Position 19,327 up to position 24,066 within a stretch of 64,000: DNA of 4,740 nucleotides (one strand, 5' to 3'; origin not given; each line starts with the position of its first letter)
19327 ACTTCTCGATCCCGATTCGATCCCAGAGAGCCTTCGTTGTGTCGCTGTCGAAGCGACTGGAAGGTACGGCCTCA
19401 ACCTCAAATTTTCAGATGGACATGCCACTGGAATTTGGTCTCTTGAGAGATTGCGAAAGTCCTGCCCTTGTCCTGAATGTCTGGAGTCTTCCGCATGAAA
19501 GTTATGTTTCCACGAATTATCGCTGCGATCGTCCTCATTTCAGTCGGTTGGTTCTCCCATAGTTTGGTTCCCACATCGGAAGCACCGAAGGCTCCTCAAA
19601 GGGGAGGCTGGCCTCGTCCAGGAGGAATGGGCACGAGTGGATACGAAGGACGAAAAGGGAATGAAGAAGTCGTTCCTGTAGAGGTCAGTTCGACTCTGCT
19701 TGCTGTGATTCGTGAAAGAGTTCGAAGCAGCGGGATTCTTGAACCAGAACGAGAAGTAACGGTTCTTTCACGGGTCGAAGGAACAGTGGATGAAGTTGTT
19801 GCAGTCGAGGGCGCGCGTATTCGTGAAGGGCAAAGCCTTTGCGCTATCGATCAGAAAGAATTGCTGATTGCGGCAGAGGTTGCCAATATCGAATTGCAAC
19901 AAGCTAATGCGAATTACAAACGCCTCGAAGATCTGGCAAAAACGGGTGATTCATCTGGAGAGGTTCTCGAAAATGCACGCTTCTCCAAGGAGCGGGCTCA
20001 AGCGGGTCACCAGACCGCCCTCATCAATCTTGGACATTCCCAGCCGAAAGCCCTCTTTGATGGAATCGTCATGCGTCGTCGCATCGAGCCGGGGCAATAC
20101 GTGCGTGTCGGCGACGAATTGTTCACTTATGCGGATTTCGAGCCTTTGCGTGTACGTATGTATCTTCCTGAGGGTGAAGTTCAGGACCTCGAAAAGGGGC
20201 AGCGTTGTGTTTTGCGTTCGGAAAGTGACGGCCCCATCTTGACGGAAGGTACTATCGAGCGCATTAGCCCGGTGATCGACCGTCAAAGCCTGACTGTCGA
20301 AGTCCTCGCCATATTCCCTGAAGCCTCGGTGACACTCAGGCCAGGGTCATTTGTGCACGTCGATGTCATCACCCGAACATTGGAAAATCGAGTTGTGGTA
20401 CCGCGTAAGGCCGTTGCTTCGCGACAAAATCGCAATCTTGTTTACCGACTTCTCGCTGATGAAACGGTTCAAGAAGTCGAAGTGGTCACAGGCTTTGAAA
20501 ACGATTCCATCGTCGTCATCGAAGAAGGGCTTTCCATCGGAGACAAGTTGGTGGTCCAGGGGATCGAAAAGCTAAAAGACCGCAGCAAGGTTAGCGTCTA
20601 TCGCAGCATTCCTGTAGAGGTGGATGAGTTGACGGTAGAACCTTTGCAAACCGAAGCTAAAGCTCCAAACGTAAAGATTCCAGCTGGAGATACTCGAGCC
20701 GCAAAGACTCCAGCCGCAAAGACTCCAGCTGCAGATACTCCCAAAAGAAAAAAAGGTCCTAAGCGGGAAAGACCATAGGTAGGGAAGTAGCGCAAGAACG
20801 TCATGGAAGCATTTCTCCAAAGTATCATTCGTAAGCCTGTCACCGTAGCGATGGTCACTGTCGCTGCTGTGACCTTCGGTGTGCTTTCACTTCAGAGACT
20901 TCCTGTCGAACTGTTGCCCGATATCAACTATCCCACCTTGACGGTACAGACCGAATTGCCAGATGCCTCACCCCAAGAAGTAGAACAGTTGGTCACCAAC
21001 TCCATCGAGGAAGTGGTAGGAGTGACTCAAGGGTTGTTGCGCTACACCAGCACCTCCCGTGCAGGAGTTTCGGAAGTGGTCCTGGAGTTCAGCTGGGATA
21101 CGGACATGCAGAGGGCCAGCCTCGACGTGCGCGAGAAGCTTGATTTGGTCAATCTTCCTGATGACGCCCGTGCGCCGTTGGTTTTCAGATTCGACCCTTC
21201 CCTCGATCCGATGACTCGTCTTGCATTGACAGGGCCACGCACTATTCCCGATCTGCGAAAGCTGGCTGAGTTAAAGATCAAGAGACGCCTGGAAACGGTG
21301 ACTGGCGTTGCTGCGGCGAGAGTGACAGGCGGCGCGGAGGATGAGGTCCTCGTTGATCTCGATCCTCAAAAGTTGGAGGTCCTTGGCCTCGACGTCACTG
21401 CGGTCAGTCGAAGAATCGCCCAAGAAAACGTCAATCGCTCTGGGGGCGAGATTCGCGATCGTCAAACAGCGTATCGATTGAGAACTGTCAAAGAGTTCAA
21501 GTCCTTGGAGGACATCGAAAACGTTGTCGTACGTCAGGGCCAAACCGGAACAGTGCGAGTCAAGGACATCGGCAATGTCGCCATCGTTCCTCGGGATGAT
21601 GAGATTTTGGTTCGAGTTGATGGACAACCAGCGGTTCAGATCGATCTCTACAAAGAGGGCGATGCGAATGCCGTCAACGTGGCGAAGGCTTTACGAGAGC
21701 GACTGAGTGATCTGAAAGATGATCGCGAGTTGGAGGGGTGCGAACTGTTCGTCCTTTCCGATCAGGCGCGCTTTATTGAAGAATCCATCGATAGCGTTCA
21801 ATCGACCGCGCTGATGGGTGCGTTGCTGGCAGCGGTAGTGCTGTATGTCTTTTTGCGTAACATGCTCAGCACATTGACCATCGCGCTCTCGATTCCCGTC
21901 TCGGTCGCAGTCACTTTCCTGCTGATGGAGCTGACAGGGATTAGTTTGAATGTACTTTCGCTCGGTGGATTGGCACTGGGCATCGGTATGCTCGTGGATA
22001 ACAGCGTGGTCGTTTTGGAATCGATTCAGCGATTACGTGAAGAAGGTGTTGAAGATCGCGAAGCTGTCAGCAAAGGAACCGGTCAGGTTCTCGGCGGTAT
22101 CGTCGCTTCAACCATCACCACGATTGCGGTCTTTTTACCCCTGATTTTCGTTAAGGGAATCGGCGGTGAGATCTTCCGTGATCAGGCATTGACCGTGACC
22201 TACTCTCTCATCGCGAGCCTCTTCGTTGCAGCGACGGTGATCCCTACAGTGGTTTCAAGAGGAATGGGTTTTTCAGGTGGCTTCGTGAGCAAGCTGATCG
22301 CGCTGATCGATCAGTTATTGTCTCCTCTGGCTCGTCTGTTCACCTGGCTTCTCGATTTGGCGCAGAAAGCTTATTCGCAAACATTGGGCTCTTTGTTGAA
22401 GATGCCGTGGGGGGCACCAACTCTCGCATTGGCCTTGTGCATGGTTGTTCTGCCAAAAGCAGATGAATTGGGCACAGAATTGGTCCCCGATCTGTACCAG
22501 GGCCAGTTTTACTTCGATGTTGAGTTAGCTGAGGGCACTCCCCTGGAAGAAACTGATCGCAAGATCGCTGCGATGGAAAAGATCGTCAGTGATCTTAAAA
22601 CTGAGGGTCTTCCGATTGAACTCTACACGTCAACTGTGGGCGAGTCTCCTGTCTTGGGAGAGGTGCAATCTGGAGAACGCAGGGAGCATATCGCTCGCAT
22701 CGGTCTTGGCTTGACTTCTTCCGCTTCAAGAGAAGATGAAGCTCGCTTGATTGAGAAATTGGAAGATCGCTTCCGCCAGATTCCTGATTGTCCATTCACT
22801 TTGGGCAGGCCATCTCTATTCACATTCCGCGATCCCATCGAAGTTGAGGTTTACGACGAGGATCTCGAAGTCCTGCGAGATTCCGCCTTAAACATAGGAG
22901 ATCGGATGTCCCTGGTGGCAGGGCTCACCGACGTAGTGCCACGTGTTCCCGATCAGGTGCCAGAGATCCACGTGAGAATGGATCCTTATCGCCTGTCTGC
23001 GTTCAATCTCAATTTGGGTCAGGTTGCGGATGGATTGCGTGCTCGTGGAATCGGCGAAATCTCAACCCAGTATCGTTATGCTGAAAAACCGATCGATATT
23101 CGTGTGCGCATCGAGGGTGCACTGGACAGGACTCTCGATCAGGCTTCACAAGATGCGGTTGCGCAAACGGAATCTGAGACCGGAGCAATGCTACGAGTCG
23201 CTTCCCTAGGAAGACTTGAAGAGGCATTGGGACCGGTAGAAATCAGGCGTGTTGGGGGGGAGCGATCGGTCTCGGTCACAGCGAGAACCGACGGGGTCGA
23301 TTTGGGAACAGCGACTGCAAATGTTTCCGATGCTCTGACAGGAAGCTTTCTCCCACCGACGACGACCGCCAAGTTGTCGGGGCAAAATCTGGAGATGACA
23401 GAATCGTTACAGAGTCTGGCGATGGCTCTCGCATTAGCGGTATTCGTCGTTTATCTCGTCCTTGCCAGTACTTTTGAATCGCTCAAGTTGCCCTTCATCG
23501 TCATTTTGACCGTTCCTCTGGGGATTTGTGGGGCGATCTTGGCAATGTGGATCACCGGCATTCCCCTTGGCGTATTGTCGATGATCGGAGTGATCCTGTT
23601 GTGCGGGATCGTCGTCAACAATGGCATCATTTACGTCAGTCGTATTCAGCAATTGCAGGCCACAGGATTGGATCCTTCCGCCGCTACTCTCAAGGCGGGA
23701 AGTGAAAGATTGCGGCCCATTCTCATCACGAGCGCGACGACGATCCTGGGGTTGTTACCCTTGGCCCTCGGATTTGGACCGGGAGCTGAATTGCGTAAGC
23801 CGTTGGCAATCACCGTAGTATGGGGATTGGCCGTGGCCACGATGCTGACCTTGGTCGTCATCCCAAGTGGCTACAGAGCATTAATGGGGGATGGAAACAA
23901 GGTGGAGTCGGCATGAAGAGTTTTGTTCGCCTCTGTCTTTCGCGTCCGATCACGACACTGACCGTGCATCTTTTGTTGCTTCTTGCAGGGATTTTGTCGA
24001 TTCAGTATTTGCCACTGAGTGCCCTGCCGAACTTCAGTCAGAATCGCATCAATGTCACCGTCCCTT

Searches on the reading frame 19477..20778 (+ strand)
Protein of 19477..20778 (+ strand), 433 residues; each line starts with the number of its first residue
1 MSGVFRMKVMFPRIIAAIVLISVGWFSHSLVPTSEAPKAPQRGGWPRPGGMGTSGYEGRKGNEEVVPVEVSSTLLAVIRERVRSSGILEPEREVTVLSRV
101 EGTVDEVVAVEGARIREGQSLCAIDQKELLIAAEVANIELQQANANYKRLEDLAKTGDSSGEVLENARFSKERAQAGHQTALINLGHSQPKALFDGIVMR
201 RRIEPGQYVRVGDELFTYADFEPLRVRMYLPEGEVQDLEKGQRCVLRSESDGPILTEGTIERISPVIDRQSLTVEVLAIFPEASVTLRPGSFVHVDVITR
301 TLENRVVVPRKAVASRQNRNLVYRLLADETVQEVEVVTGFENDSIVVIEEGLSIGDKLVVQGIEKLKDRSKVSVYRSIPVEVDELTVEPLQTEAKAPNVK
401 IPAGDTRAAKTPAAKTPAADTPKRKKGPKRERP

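Call 78: search_protein_families(library=pfam, proteins=[window:19477-20778:+], max_evalue=0.0001)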
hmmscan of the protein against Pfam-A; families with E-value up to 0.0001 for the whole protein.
window:19477-20778:+ (433 aa): 2 families
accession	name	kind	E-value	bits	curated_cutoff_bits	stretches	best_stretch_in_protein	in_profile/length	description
PF16576.10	HlyD_D23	-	5.9e-21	75.2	30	1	91-293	17-214/214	Barrel-sandwich domain of CusB or HlyD membrane-fusion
PF13437.12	HlyD_3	-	6.8e-19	69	22.2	1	191-290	3-106/106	HlyD family secretion protein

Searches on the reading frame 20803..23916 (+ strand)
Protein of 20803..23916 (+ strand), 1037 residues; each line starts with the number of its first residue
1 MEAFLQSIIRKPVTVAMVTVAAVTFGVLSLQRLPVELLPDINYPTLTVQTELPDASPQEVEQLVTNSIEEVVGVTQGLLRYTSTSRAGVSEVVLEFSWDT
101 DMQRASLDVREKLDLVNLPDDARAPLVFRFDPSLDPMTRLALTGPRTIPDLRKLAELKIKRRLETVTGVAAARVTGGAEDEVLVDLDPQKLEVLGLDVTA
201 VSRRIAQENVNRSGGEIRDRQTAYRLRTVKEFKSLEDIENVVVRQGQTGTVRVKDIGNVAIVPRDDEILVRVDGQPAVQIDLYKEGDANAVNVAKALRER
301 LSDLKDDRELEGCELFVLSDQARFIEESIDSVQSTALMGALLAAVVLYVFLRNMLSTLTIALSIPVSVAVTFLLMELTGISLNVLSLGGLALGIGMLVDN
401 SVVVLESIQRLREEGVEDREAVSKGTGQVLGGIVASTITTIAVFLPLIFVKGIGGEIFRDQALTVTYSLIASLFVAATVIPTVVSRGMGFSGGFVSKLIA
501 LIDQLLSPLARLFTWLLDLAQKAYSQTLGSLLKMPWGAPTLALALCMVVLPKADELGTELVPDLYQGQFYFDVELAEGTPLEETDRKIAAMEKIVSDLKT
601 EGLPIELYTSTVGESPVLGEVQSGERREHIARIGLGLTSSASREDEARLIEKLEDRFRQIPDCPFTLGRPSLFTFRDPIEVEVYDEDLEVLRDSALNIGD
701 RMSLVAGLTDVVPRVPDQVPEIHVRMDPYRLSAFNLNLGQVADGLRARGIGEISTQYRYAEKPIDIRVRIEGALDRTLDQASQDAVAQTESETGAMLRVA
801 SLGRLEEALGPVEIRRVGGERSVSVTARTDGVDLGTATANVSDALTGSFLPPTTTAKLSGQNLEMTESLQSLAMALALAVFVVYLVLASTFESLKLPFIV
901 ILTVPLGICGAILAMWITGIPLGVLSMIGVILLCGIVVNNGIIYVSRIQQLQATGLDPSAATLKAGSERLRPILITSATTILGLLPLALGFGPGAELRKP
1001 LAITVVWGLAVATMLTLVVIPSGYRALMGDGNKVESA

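Call 4: search_protein_families(library=pfam, proteins=[window:20803-23916:+], max_evalue=0.01)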
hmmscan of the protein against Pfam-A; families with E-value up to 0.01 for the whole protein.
window:20803-23916:+ (1037 aa): 3 families
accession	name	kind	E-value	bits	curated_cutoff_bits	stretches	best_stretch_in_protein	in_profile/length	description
PF00873.25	ACR_tran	-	2e-218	728.1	28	1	6-1026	3-1019/1021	AcrB/AcrD/AcrF family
PF03176.21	MMPL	-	1.2e-09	38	20.5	2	331-485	144-300/333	MMPL family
PF02355.23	SecD_SecF_C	-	1.8e-08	34.5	20.5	2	870-1017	31-176/189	Protein export membrane protein SecD/SecF, C-terminal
